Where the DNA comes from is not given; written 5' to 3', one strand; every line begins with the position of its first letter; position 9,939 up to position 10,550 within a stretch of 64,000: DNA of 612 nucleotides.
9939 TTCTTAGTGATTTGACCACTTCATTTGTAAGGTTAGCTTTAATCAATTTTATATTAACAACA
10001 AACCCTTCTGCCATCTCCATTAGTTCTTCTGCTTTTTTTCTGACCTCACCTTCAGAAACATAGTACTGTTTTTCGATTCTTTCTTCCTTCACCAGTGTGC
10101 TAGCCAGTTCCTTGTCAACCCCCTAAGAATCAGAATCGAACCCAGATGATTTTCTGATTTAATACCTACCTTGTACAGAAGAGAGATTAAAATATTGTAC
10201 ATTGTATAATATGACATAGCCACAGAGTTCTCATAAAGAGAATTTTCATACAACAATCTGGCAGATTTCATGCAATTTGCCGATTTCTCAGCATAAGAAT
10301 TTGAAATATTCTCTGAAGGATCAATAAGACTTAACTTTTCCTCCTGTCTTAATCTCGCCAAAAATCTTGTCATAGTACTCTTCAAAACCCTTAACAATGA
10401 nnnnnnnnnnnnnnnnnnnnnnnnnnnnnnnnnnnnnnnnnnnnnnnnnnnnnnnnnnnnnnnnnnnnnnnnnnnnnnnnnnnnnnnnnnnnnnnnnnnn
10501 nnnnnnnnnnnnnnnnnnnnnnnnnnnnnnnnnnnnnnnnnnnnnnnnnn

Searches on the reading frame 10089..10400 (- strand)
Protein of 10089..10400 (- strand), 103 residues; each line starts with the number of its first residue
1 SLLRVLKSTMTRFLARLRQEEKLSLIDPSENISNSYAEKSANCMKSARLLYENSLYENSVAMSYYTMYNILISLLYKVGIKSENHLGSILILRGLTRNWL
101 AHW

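Call 79: search_protein_families(library=pfam, proteins=[window:10089-10400:-], max_evalue=0.01)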
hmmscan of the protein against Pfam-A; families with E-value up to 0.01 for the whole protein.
window:10089-10400:- (103 aa): 1 family
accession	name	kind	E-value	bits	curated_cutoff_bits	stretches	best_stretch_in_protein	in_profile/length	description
PF05168.19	HEPN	-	0.00011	22.7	22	1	38-89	6-57/117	HEPN domain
